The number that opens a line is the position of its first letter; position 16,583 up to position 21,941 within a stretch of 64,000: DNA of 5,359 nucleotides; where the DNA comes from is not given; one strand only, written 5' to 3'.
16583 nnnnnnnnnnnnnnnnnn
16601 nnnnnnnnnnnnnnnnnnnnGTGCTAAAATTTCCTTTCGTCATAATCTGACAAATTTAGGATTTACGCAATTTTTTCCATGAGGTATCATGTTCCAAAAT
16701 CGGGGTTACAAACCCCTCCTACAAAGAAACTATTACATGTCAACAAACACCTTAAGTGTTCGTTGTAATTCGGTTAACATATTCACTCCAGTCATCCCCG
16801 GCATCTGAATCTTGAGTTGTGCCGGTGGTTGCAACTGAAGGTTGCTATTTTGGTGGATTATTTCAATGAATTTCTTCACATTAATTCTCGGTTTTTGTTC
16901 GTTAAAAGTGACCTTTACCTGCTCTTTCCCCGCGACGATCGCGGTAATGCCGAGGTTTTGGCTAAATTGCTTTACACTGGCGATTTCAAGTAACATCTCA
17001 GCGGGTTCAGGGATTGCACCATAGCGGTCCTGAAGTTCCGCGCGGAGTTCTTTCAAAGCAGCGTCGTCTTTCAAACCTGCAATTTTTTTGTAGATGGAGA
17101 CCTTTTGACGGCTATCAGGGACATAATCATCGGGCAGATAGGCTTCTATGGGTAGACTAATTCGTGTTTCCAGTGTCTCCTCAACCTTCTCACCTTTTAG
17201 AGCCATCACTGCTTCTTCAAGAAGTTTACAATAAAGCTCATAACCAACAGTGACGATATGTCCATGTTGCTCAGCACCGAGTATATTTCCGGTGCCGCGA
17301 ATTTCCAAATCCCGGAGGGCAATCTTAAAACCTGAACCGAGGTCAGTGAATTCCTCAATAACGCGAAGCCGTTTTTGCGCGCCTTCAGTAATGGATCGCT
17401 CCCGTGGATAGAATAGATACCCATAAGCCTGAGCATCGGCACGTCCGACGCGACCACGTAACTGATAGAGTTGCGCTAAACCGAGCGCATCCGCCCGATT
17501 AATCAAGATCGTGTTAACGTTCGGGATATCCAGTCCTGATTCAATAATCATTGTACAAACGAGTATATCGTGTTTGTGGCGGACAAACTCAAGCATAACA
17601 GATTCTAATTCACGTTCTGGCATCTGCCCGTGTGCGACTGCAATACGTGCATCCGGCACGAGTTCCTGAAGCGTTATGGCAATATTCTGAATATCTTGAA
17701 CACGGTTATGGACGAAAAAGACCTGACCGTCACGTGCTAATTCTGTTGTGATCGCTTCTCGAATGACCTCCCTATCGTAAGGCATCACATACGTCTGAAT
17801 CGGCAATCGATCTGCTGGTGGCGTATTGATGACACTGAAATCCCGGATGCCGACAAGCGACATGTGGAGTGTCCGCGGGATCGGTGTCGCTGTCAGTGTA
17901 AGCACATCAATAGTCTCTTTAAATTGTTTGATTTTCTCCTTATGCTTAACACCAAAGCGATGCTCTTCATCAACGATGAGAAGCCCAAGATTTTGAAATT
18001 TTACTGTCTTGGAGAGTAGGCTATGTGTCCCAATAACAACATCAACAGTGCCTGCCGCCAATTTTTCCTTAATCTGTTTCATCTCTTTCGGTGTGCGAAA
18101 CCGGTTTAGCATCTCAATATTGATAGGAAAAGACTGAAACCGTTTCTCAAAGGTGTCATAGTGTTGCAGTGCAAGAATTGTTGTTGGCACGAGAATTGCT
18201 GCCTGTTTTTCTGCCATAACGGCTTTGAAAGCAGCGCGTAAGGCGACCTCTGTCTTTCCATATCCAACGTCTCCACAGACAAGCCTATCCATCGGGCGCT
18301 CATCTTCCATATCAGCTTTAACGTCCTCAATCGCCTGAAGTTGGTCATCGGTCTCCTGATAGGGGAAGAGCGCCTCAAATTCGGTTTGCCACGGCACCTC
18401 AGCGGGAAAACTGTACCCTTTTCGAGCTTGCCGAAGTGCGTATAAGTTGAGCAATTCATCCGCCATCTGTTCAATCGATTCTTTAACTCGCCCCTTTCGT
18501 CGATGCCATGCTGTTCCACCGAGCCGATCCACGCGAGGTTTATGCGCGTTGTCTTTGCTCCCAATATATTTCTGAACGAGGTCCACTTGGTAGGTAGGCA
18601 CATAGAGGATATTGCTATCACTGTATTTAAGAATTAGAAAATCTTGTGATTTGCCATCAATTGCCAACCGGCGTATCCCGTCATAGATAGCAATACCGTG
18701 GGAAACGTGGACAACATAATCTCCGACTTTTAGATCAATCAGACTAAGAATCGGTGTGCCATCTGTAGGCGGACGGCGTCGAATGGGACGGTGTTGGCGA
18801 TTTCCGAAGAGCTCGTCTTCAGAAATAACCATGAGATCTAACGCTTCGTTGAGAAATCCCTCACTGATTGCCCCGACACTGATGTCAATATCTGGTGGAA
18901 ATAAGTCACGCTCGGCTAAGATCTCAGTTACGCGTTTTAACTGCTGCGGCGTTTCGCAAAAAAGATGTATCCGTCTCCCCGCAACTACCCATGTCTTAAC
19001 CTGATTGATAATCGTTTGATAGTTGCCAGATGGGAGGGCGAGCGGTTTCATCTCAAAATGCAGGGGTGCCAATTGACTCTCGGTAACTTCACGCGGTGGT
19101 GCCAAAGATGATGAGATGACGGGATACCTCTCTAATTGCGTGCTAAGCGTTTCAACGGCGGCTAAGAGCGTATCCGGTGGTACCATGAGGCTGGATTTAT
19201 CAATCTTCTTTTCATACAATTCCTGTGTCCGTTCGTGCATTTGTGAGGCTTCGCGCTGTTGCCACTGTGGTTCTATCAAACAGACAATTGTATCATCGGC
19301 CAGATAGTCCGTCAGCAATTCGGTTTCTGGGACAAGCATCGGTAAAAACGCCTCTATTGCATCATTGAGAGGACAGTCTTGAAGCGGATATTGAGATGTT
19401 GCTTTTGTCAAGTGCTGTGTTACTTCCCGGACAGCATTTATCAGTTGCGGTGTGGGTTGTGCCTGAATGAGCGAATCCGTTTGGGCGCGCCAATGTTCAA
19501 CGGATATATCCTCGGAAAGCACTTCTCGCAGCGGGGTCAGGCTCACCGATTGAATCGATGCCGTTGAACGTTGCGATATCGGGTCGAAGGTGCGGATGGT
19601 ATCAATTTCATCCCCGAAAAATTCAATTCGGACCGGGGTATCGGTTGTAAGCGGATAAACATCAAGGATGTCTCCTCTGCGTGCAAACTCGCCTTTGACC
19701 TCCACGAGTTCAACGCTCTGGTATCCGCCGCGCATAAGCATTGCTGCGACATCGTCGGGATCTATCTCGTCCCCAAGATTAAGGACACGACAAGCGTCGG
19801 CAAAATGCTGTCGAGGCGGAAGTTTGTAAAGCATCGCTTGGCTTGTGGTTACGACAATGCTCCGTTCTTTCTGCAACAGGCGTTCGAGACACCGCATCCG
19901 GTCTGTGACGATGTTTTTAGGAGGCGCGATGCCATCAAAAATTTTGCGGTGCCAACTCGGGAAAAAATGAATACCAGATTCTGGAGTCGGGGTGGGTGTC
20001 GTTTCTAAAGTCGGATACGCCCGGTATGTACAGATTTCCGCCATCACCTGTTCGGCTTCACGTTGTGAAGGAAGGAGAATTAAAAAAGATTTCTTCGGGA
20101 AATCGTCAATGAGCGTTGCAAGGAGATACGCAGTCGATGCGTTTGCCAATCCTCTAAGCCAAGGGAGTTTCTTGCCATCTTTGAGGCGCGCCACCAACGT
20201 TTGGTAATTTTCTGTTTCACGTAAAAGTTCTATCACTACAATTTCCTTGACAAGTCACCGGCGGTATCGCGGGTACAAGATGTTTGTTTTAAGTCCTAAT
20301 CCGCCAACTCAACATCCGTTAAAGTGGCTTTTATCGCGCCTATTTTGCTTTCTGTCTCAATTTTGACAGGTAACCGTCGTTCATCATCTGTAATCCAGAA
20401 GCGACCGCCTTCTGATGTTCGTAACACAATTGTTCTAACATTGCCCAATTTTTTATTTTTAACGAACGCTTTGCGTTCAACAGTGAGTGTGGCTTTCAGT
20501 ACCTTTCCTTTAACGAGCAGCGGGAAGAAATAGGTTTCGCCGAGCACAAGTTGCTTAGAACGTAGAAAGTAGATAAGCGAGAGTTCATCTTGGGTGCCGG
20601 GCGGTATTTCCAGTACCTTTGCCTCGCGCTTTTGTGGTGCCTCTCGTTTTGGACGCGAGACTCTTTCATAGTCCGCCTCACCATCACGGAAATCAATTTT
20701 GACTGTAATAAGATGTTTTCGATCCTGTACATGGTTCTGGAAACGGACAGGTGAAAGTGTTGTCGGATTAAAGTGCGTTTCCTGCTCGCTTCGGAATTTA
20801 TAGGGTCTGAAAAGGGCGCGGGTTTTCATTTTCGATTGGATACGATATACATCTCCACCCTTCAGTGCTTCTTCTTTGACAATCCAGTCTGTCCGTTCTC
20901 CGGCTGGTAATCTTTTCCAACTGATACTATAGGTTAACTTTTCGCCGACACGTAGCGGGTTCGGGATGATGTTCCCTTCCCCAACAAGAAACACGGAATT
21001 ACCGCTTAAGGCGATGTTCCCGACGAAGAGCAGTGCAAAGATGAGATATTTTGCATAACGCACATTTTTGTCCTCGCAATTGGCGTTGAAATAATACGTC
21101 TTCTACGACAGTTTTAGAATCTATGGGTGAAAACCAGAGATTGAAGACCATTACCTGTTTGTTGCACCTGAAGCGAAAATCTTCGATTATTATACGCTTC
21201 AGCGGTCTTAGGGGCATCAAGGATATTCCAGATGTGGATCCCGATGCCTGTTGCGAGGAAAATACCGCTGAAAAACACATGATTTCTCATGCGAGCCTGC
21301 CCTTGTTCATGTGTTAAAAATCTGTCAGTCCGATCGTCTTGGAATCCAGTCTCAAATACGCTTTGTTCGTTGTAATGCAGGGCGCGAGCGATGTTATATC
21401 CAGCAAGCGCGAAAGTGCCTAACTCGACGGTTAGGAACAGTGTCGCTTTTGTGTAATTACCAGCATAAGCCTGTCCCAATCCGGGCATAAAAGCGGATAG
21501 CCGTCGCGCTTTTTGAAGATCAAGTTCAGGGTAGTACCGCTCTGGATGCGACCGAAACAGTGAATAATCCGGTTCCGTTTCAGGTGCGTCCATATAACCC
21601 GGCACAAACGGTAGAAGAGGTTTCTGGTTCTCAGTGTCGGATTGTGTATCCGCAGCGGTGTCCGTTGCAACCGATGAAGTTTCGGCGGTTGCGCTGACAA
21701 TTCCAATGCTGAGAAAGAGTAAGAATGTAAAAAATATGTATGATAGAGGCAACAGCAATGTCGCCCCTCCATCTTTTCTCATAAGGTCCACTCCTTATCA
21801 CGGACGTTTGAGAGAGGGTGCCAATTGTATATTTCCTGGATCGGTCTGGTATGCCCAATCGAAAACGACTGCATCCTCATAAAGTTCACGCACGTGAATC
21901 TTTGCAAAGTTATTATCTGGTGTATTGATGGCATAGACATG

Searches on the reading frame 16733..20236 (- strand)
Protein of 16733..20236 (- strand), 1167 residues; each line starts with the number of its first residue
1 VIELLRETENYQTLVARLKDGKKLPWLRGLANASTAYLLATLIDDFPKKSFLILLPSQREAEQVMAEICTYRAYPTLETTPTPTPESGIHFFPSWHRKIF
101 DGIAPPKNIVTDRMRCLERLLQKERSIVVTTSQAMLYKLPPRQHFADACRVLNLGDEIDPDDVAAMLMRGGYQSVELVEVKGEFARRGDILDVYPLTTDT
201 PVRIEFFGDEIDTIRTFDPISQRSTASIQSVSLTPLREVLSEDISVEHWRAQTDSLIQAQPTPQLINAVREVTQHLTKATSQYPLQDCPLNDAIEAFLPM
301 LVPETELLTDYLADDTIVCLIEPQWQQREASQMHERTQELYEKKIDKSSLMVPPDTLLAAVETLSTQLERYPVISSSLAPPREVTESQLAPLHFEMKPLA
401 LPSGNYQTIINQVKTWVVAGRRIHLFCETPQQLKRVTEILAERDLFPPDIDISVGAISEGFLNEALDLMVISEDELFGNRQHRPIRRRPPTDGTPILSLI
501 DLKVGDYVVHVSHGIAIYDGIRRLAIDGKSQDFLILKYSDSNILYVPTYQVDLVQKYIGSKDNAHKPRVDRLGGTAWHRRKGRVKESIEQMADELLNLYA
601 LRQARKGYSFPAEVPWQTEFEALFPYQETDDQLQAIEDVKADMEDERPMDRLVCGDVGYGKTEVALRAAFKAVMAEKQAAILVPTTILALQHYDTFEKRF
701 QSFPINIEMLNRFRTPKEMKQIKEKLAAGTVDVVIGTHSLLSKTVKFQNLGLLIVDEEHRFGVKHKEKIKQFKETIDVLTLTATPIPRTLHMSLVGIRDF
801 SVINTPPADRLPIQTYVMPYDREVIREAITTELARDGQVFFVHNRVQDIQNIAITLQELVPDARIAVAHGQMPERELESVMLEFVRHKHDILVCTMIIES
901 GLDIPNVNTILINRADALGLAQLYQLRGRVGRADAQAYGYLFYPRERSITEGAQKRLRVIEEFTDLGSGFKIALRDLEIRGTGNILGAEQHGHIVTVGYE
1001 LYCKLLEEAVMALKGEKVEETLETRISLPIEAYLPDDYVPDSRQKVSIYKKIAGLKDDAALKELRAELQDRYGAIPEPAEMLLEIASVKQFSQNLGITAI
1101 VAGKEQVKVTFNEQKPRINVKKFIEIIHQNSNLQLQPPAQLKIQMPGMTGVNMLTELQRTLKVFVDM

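Call 13: search_protein_families(library=pfam, proteins=[window:16733-20236:-], max_evalue=0.01)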
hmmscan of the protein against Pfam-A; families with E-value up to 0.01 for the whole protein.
window:16733-20236:- (1167 aa): 7 families
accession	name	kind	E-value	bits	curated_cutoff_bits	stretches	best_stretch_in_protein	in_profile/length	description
PF00270.35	DEAD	-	2.3e-27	96.2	26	1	629-790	1-164/167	DEAD/DEAH box helicase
PF03461.20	TRCF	-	4e-27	94.8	25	1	1028-1116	1-89/95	TRCF domain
PF17757.6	UvrB_inter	-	6e-25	87.6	22.9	1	152-237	3-89/91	UvrB interaction domain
PF00271.37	Helicase_C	-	1.6e-19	70.6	23.5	1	827-933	8-109/110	Helicase conserved C-terminal domain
PF02559.22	CarD_TRCF_RID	-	3.4e-19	69.1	23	1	502-558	1-57/57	CarD-like/TRCF RID domain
PF04851.21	ResIII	-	1.5e-13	51.4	22.5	1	629-785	5-162/164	Type III restriction enzyme, res subunit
PF22590.2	Cas3-like_C_2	-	9.2e-06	26.3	27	1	837-933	3-104/106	CRISPR-associated nuclease/helicase Cas3, C-terminal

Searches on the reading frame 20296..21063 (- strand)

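Call 13: search_protein_families(library=pfam, proteins=[window:20296-21063:-], max_evalue=0.01)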
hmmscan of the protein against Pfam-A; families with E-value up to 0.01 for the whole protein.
window:20296-21063:- (255 aa): 1 family
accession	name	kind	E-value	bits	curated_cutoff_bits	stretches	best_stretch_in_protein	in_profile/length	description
PF11306.15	DUF3108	-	5.3e-31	108.5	26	1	44-249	1-209/209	Protein of unknown function (DUF3108)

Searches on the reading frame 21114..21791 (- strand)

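Call 54: search_protein_families(library=pfam, proteins=[window:21114-21791:-], max_evalue=0.0001)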
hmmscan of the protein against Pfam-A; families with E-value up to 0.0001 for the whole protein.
window:21114-21791:- (225 aa): 1 family
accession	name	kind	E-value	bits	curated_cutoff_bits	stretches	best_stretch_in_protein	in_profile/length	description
PF18935.5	DUF5683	-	2.7e-05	24.6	26.7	1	91-194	4-110/151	Family of unknown function (DUF5683)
